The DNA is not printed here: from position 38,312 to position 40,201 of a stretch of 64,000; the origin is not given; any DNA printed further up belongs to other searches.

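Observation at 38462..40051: Free-standing A-domain with by-eye specificity code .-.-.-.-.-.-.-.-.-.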

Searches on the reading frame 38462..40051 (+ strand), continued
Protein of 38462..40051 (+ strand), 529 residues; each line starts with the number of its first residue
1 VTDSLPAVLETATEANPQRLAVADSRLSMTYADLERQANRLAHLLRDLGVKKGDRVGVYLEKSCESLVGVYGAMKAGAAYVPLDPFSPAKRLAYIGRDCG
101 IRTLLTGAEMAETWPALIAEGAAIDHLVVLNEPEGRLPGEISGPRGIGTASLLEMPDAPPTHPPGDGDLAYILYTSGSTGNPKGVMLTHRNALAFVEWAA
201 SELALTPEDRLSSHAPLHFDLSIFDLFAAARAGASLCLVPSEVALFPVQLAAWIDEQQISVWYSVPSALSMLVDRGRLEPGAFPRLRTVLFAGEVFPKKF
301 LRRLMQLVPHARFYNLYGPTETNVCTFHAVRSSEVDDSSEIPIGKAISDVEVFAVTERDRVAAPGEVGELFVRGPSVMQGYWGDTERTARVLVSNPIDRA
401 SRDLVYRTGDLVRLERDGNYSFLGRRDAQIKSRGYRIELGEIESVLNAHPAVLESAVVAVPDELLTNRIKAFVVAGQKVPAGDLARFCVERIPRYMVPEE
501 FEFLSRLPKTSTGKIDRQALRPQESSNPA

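Call 27: search_protein_families(library=ncbifam, proteins=[L026:4604-6049:+, L026:6037-6966:+, L026:6956-7951:+, L026:7953-9560:+, L026:1749-4679:+, L024:9828-10703:-, L004:12877-13659:-, L006:4673-6085:+, L006:2999-4519:-, L007:2906-4234:+], max_evalue=0.00001)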
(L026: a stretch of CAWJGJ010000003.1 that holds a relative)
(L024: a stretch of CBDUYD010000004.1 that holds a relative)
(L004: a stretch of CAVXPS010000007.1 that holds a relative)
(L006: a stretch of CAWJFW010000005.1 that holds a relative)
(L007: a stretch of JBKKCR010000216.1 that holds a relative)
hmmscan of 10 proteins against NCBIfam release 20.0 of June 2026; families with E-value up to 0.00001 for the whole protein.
L026:4604-6049:+ (481 aa): 0 families

L026:6037-6966:+ (309 aa): 2 families
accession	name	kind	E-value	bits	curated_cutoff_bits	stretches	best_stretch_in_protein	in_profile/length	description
TIGR03101.1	hydr2_PEP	hypoth_equivalog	8e-12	45.2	202.75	1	37-269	11-246/266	hydrolase 2, exosortase A system-associated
TIGR03100.1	hydr1_PEP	hypoth_equivalog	2.9e-06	26.8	168.45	1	41-155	17-132/274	hydrolase 1, exosortase A system-associated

L026:6956-7951:+ (331 aa): 0 families

L026:7953-9560:+ (535 aa): 105 families (the best 25 are shown)
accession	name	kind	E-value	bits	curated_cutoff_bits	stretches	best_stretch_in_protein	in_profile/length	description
TIGR01733.1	AA-adenyl-dom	subfamily_domain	9.1e-118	393.6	317.4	1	31-459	1-409/409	amino acid adenylation domain-containing protein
TIGR03098.1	ligase_PEP_1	hypoth_equivalog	1.5e-102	343.7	592.35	1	5-524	1-516/517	acyl-CoA ligase (AMP-forming), exosortase A system-associated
NF038078.1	NRPS_MxcG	equivalog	6.4e-88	295.4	2300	1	6-529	458-963/1442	myxochelin non-ribosomal peptide synthetase MxcG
NF004282.0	PRK05691.1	subfamily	1.9e-84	283.1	4090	2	166-525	3866-4225/4334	non-ribosomal peptide synthase/polyketide synthase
NF041803.1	NRPS_SolG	exception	8.2e-82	275.3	2200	1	7-524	564-1072/1163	solanimycin non-ribosomal peptide synthetase SolG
NF004837.0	PRK06187.1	subfamily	5.5e-78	262.5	476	1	5-525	9-521/531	long-chain-fatty-acid--CoA ligase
NF003417.0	PRK04813.1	subfamily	3.9e-77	259.9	476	2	166-524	141-501/505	D-alanine--poly(phosphoribitol) ligase subunit DltA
TIGR01734.1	D-ala-DACP-lig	equivalog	7.9e-77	258.9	559.85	2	167-524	140-500/504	D-alanine--poly(phosphoribitol) ligase subunit DltA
NF047350.1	aureusi_NRPS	equivalog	5.6e-70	235.8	2500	1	15-530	1445-1916/2373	aureusimine non-ribosomal peptide synthetase AusA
NF006182.0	PRK08316.1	subfamily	2.6e-62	211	663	1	4-523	11-514/523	fatty acyl-CoA synthetase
NF007605.2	PRK10252.1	equivalog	3e-62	210.5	2400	2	149-531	574-968/1292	enterobactin non-ribosomal peptide synthetase EntF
NF006181.0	PRK08314.1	subfamily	6.6e-62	209.5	705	1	6-524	26-552/563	long-chain-fatty-acid--CoA ligase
NF004808.0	PRK06155.1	equivalog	5.4e-60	203.2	722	1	2-524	19-520/542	ATP-dependent acyl-CoA ligase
NF004511.1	PRK05852.1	equivalog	1.7e-59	201.8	650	1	6-524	1-502/505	FadD7 family fatty acid--CoA ligase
NF009233.0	PRK12583.1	subfamily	1.4e-56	192.1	832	2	159-525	192-549/558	fatty acid CoA ligase family protein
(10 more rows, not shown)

L026:1749-4679:+ (976 aa): 0 families

L024:9828-10703:- (291 aa): 2 families
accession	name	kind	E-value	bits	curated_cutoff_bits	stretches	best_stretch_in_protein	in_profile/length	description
TIGR03569.1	NeuB_NnaB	equivalog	6.2e-48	163.5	399.65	1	6-268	3-261/329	N-acetylneuraminate synthase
TIGR03586.1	PseI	equivalog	3.1e-33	115.3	340.25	1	4-277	2-269/327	pseudaminic acid synthase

L004:12877-13659:- (260 aa): 3 families
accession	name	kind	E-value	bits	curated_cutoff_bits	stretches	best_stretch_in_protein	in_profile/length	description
TIGR03473.1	HpnK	hypoth_equivalog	2.8e-34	118.7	232.6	1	2-236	3-245/283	hopanoid biosynthesis-associated protein HpnK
NF002559.0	PRK02134.1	equivalog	1.4e-26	93.6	227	1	1-157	3-150/249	chitin disaccharide deacetylase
NF052308.1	CarbhyDeactlThm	equivalog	7.9e-13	48.3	400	1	3-132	14-128/265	carbohydrate deacetylase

L006:4673-6085:+ (470 aa): 0 families

L006:2999-4519:- (506 aa): 12 families
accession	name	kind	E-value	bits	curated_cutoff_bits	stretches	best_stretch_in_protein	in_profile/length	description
TIGR03025.1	EPS_sugtrans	subfamily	2.8e-113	379.5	295.55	1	50-504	1-442/445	exopolysaccharide biosynthesis polyprenyl glycosylphosphotransferase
TIGR03023.1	WcaJ_sugtrans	equivalog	3e-100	336.7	410.75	1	52-504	3-450/453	undecaprenyl-phosphate glucose phosphotransferase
TIGR03022.1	WbaP_sugtrans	subfamily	4.3e-98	329.5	403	1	48-501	1-450/456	undecaprenyl-phosphate galactose phosphotransferase WbaP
NF041877.1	EPS_EpsZ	equivalog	7.9e-78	262.1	800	1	46-501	9-453/459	exopolysaccharide biosynthesis polyisoprenyl-phosphate hexose-1-phosphate transferase EpsZ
NF052601.1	undeca_RfbP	equivalog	1.9e-58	197.6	330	1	304-500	38-235/244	undecaprenyl-phosphate galactose phosphotransferase family protein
NF007518.0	PRK10124.1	equivalog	6.7e-57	193.2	684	1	84-497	48-454/464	undecaprenyl-phosphate glucose phosphotransferase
NF011751.0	PRK15204.1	equivalog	2.3e-54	184.8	907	1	151-501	120-470/476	undecaprenyl-phosphate galactose phosphotransferase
TIGR03013.1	EpsB_2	subfamily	3.5e-52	178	393.35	1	77-498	29-434/443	TIGR03013 family XrtA/PEP-CTERM system glycosyltransferase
NF050817.1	PolSacchBiosHfsE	equivalog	9.5e-43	146.6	750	1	75-504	41-463/467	polysaccharide biosynthesis protein HfsE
NF045514.1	glycotran_HepC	equivalog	9.1e-27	93.8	140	1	305-439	111-217/220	heterocyst development glycosyltransferase HepC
NF003996.0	PRK05472.2-5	equivalog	1e-06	28.8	138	1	177-261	77-159/209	redox-sensing transcriptional repressor Rex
NF003990.0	PRK05472.1-4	equivalog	3.6e-06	26.7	233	1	178-261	85-166/214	redox-sensing transcriptional repressor Rex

L007:2906-4234:+ (442 aa): 25 families
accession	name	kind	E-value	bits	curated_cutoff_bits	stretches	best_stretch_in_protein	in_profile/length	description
TIGR03088.1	stp2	hypoth_equivalog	9e-39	133.6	409.05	1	40-417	3-373/374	TIGR03088 family PEP-CTERM/XrtA system glycosyltransferase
NF041876.1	EPS_EpsE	equivalog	8.1e-26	91.2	400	1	241-406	216-385/389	exopolysaccharide biosynthesis GT4 family glycosyltransferase EpsE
TIGR04047.1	MSMEG_0565_glyc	hypoth_equivalog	4.4e-21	75.4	259.85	1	203-415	158-372/373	MSMEG_0565 family glycosyltransferase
TIGR02149.1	glgA_Coryne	subfamily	8.8e-21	74.5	302.4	1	185-417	149-390/391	glycogen synthase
TIGR03999.1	thiol_BshA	equivalog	3.5e-20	72.3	273.7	1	227-418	187-374/375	N-acetyl-alpha-D-glucosaminyl L-malate synthase BshA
TIGR03449.1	mycothiol_MshA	equivalog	2.9e-17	62.7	462.5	1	196-418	180-404/406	D-inositol-3-phosphate glycosyltransferase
NF053787.1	GlcN_PG_synth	equivalog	3.5e-17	62.3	480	1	100-418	66-360/361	N-acetylglucosaminyl phosphatidylglycerol synthase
NF047684.1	TeichurnBiosyTuaC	equivalog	8.1e-16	57.9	550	1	223-417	203-389/391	teichuronic acid biosynthesis protein TuaC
TIGR04063.1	stp3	hypoth_equivalog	1.5e-15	57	442.05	1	167-418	145-396/397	TIGR04063 family PEP-CTERM/XrtA system glycosyltransferase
NF038229.1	Glyco4_Geo_Pelo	equivalog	2.9e-14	52.8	400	1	252-418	174-337/338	GPMC system family 4 glycosyltransferase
TIGR04157.1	glyco_rSAM_CFB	subfamily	4.5e-14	52.2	400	1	200-414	189-406/406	TIGR04157 family glycosyltransferase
NF038295.1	EPS_HpsP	equivalog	4.3e-13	49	550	1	226-417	194-387/388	hormogonium polysaccharide biosynthesis glycosyltransferase HpsP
NF050063.1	ProtGlycPglJ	equivalog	6.1e-13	48.7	500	1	234-389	189-339/363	N-acetylgalactosamine-N,N'-diacetylbacillosaminyl-diphospho-undecaprenol 4-alpha-N-acetylgalactosaminyltransferase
NF047880.1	glyco_SdgA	exception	5.3e-12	45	800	1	242-395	318-469/488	serine-aspartate repeat adhesin O-glycosyltransferase SdgA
NF011726.0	PRK15179.1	equivalog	2.6e-10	39.2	733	1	108-414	392-691/694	Vi polysaccharide biosynthesis protein TviE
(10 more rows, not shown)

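Call 37: find_encoding_contigs(protein=P0002, flank=10000, max_places=3)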
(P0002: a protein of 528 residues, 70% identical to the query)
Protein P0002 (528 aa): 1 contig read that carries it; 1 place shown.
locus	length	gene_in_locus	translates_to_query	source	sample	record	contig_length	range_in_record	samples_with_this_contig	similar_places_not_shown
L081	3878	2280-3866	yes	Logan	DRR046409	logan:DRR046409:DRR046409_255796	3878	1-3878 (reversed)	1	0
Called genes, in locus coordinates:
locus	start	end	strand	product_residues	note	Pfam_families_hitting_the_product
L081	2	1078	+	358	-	?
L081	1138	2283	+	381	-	PF02771:Acyl-CoA_dh_N, PF02770:Acyl-CoA_dh_M, PF00441:Acyl-CoA_dh_1, PF08028:Acyl-CoA_dh_2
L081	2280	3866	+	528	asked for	PF00501:AMP-binding, PF13193:AMP-binding_C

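Call 41: search_dna_similar(query=window:38462-40048:+, collection=plasmids, mode=protein, max_rows=15, max_evalue=1e-60)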
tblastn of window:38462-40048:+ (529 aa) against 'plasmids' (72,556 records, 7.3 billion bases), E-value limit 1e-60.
In 1 record(s) the limit of 40 matching pieces per record was reached: places in those records are undercounted.
Records with a match: 811; places in all: 3761; records where one place covers at least 80% of the query: 809.
Best place of each record, by identity: <60% 811.
By first word of the organism name: Bacillus 136; Ralstonia 133; Streptomyces 114; Sinorhizobium 108; Bradyrhizobium 24; Rhizobium 20; Burkholderia 19; Azospirillum 16; Agrobacterium 15; Paenibacillus 14; and 80 more.
By predicted mobility (MOB-suite, as given by PLSDB): non-mobilizable 425; mobilizable 251; conjugative 135.
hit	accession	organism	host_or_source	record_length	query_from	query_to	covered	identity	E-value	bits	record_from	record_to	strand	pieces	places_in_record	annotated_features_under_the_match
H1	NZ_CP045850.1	Streptomyces clavuligerus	pure culture single spore ...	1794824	4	520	98%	55.5%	1e-162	518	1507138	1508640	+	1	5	none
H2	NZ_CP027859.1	Streptomyces clavuligerus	Cell culture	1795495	4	520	98%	55.5%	1e-162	518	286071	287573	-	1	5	none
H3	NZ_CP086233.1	Streptomyces clavuligerus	whole organism,soil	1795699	4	520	98%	55.5%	1e-162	518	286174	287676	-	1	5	none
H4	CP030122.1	Brasilonema octagenarum UFV-E1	Eucalyptus grandis,mixed culture,leaves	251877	4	527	99%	44.8%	7e-129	421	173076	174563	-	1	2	D-alanine--poly(phosphoribitol) ligase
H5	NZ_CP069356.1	Microvirga sp. VF16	Vachellia farnesiana,Cell culture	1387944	4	526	99%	43.3%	3e-126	414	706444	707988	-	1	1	none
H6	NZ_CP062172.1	Mycetohabitans rhizoxinica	Rhizopus microsporus,bacterial ...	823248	4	523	98%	43.5%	2e-113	377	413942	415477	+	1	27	amino acid adenylation domain-containing protein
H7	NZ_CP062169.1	Mycetohabitans endofungorum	Rhizopus microsporus,bacterial ...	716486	4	528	99%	42.9%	9e-113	375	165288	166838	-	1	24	amino acid adenylation domain-containing protein | acyl-CoA dehydrogenase family protein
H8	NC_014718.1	Mycetohabitans rhizoxinica HKI 454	-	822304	10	523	97%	43.7%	3e-95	375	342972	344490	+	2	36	AMP-binding protein (x2) | hypothetical protein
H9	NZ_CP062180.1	Mycetohabitans endofungorum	Rhizopus microsporus,bacterial ...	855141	4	529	99%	42.6%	1e-111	371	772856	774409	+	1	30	amino acid adenylation domain-containing protein | acyl-CoA dehydrogenase family protein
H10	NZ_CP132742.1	Mycetohabitans endofungorum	Rhizopus microsporus,culture isolated ...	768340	4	529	99%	42.6%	4e-111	370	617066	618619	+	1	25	amino acid adenylation domain-containing protein | acyl-CoA dehydrogenase family protein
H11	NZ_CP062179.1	Mycetohabitans endofungorum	Rhizopus microsporus,bacterial ...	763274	4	528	99%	42.3%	2e-111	371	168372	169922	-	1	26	amino acid adenylation domain-containing protein | acyl-CoA dehydrogenase family protein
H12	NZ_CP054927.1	Streptomyces microflavus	Single cell,soil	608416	5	520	98%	42.9%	5e-108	361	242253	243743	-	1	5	amino acid adenylation domain-containing protein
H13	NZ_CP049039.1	Pseudohalocynthiibacter aestuariivivens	pure culutre,Seawater recirculating ...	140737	5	523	98%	38.2%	6e-107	358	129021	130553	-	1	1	amino acid adenylation domain-containing protein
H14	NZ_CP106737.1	Roseovarius pelagicus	cell culture,Arctic seawater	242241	5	523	98%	38.2%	6e-107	358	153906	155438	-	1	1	amino acid adenylation domain-containing protein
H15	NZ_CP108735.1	Streptomyces sp. NBC_00984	-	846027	1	526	99%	37.6%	2e-80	281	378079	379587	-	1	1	amino acid adenylation domain-containing protein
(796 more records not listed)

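Call 42: get_annotated_region(hit=H1, flank=12000)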
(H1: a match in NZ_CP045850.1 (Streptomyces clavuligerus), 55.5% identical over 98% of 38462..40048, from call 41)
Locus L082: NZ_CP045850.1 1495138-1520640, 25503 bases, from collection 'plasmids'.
description: Streptomyces clavuligerus strain ATCC 27064 isolate Leon-isolate plasmid pSCL4, complete sequence
organism: Streptomyces clavuligerus (NCBI taxid 1901)
taxonomy: Bacteria; Actinomycetota; Actinomycetes; Kitasatosporales; Streptomycetaceae; Streptomyces; Streptomyces clavuligerus
host: -; source: pure culture single spore isolate,culture maintained in Leon, missing plasmid pSCL3; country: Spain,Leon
typing (MOB-suite, as given by PLSDB): mobilizable; replicon rep_cluster_12,rep_cluster_1922; relaxase MOBP
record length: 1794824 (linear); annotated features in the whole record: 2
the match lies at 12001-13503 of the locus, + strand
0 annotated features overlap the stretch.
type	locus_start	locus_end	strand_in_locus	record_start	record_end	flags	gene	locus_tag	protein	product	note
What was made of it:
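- Tried and rejected: The S. clavuligerus pSCL4 record carries no annotation for the homologous region (call 42).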

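Call 61: search_protein_families(library=pfam, proteins=[L006:4673-6085:+, L026:4604-6049:+, L011:3564-4871:+, L024:2072-3829:+, L001:5009-5902:+, L001:5909-6892:+, L025:6193-7521:+, L025:4580-6196:+, L004:10708-12258:-, L024:10749-11744:-], max_evalue=0.001)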
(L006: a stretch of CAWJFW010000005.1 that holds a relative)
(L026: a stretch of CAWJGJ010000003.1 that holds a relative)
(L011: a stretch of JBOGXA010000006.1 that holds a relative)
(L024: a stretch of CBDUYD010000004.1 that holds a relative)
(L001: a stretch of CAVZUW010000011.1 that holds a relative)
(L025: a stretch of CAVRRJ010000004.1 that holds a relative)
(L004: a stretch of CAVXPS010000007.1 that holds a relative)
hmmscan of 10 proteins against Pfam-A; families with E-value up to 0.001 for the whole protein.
L006:4673-6085:+ (470 aa): 0 families

L026:4604-6049:+ (481 aa): 0 families

L011:3564-4871:+ (435 aa): 5 families
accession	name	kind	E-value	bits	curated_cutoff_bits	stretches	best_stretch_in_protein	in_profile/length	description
PF03721.20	UDPG_MGDP_dh_N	-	4.3e-42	144.3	27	1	17-192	2-181/187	UDP-glucose/GDP-mannose dehydrogenase family, NAD binding domain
PF00984.24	UDPG_MGDP_dh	-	1.2e-31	109.1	25.4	1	212-304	1-93/94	UDP-glucose/GDP-mannose dehydrogenase family, central domain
PF03720.21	UDPG_MGDP_dh_C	-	3.9e-20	72.6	30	1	332-424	2-101/103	UDP-glucose/GDP-mannose dehydrogenase family, UDP binding domain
PF03446.21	NAD_binding_2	-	4.9e-07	30.3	21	1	18-146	2-107/161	NAD binding domain of 6-phosphogluconate dehydrogenase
PF02737.24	3HCDH_N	-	0.00046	20.6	22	1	18-97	2-86/180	3-hydroxyacyl-CoA dehydrogenase, NAD binding domain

L024:2072-3829:+ (585 aa): 3 families
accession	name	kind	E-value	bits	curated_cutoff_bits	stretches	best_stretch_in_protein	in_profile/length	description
PF13517.12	FG-GAP_3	-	3.1e-28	98.6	26.9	4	244-309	1-61/61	FG-GAP-like repeat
PF01839.29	FG-GAP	-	5e-23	81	22.1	1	119-138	2-21/37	FG-GAP repeat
PF07593.17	UnbV_ASPIC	-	0.00012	22.3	23.4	1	511-560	1-48/68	ASPIC and UnbV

L001:5009-5902:+ (297 aa): 2 families
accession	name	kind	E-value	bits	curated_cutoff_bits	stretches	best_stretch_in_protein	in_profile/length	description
PF12146.15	Hydrolase_4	-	7.1e-06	25.9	27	1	49-141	22-117/239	Serine aminopeptidase, S33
PF00561.26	Abhydrolase_1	-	0.00065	19.9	25.8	1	50-123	19-90/245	alpha/beta hydrolase fold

L001:5909-6892:+ (327 aa): 5 families
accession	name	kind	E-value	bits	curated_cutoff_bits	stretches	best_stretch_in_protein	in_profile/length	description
PF12697.13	Abhydrolase_6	-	4.6e-11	44.2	26.3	1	43-266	2-203/217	Alpha/beta hydrolase family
PF00561.26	Abhydrolase_1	-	1.5e-08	35.1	25.8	1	41-249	2-215/245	alpha/beta hydrolase fold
PF12146.15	Hydrolase_4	-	3.5e-07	30.2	27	1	59-248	20-206/239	Serine aminopeptidase, S33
PF01738.24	DLH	-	3.6e-06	27.2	21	1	59-141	30-125/217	Dienelactone hydrolase family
PF02129.25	Peptidase_S15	-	3e-05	24.3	23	1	32-142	12-125/262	X-Pro dipeptidyl-peptidase (S15 family)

L025:6193-7521:+ (442 aa): 7 families
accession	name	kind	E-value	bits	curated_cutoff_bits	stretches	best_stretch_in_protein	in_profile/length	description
PF04820.20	Trp_halogenase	-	3.8e-26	92.4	21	2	101-367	145-388/458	Tryptophan halogenase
PF01494.25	FAD_binding_3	-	1.4e-22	80.9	22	1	8-348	2-336/349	FAD binding domain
PF01266.30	DAO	-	7.7e-08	32.7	27.9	0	9-39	1-31/353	FAD dependent oxidoreductase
PF12831.13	FAD_oxidored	-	1.2e-07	31.8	27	1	9-173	1-146/416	FAD dependent oxidoreductase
PF13450.12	NAD_binding_8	-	1e-06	29.3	21.9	1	12-42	1-31/68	NAD(P)-binding Rossmann-like domain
PF00890.30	FAD_binding_2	-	6e-06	26.2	20.4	0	9-38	1-30/414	FAD binding domain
PF03486.20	HI0933_like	-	0.00075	19.5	50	0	9-39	2-32/244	HI0933-like protein Rossmann domain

L025:4580-6196:+ (538 aa): 2 families
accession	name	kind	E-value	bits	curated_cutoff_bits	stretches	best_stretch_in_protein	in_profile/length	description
PF00083.30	Sugar_tr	-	6.8e-29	101.5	22.3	1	122-524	28-449/452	Sugar (and other) transporter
PF07690.21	MFS_1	-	4.7e-26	92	33.4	1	115-418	15-289/347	Major Facilitator Superfamily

L004:10708-12258:- (516 aa): 2 families
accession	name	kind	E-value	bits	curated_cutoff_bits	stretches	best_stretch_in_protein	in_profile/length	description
PF13440.11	Polysacc_synt_3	-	2.7e-69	234.1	23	1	31-311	1-281/293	Polysaccharide biosynthesis protein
PF01943.22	Polysacc_synt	-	4.3e-31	108.8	28.2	1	21-272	15-272/274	Polysaccharide biosynthesis protein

L024:10749-11744:- (331 aa): 6 families
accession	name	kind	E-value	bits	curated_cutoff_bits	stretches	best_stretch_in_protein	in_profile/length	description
PF13561.12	adh_short_C2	-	5.6e-38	131.3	27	1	68-329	8-236/236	Enoyl-(Acyl carrier protein) reductase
PF00106.31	adh_short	-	5.6e-33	114.5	26.6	1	59-275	3-182/195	short chain dehydrogenase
PF01370.27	Epimerase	-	5.7e-09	36.2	20.9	1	60-151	2-74/240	NAD dependent epimerase/dehydratase family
PF08659.16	KR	-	1.3e-06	28.9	22.6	1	60-151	4-91/180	KR domain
PF16363.11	GDP_Man_Dehyd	-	0.00035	20.6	27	1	60-135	1-73/332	GDP-mannose 4,6 dehydratase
PF01073.25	3Beta_HSD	-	0.00099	18.6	22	0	60-136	1-67/280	3-beta hydroxysteroid dehydrogenase/isomerase family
